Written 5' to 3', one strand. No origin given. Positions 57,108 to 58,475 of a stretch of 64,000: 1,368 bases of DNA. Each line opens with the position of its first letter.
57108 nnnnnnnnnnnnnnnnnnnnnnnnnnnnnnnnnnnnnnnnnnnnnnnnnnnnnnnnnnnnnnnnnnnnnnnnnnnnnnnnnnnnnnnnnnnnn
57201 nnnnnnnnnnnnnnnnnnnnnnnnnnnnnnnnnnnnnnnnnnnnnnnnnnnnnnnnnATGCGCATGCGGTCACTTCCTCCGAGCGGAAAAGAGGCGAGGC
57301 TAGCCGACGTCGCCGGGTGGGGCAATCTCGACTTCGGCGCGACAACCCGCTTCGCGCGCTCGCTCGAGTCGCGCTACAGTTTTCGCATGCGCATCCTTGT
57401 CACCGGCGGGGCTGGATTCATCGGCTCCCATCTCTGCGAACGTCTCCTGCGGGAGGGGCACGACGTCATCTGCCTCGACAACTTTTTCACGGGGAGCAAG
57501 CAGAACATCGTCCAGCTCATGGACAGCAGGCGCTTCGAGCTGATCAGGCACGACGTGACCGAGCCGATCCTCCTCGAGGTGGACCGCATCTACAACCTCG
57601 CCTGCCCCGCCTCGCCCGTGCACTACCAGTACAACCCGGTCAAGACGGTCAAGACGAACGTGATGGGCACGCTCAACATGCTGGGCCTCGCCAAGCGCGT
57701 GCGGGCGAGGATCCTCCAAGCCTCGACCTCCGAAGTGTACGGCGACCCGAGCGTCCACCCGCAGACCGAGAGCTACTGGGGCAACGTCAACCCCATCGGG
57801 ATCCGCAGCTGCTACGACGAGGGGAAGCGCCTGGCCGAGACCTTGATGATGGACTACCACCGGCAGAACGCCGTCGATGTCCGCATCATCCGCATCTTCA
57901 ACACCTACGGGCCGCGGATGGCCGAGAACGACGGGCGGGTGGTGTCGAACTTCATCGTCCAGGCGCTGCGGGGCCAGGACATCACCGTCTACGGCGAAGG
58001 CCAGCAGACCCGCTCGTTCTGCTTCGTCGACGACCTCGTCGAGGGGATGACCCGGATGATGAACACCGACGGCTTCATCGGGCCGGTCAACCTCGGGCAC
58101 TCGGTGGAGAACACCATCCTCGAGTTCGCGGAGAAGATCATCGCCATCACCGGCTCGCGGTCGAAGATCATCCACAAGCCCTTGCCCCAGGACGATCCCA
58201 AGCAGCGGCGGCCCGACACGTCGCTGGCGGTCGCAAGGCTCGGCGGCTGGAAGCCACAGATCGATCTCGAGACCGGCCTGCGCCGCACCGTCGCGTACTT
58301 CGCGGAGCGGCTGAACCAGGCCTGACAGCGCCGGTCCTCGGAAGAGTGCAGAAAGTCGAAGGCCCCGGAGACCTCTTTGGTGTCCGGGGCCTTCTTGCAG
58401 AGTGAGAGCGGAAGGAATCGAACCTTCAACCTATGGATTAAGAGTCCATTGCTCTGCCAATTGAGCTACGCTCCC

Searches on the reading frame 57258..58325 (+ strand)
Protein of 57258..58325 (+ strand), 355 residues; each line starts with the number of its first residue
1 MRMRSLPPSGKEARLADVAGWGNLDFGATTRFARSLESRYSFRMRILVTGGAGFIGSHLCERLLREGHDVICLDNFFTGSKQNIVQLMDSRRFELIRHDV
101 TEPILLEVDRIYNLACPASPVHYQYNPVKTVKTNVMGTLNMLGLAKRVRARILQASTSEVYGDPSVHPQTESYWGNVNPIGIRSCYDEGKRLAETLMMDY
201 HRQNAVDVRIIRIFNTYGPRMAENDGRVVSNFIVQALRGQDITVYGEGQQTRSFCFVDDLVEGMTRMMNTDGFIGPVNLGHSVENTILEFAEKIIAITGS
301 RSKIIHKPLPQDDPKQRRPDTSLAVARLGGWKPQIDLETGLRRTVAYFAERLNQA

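Call 44: search_protein_families(library=pfam, proteins=[window:57258-58325:+], max_evalue=0.0001)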
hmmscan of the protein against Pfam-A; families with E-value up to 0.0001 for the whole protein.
window:57258-58325:+ (355 aa): 6 families
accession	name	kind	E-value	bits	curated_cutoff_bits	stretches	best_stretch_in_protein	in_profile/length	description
PF16363.11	GDP_Man_Dehyd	-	7.1e-55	187.2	27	1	47-344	1-332/332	GDP-mannose 4,6 dehydratase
PF01370.27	Epimerase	-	6.9e-52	176.7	20.9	1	46-270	1-227/240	NAD dependent epimerase/dehydratase family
PF07993.18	NAD_binding_4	-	2e-13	50.5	20.1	1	104-218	85-209/258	Male sterility protein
PF01073.25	3Beta_HSD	-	1.6e-11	44.2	22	1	47-260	1-221/280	3-beta hydroxysteroid dehydrogenase/isomerase family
PF02719.21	Polysacc_synt_2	-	7.7e-10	38.9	20.2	1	46-149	1-119/293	Polysaccharide biosynthesis protein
PF04321.23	RmlD_sub_bind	-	1.6e-08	34.5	27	1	44-312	1-244/287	RmlD substrate binding domain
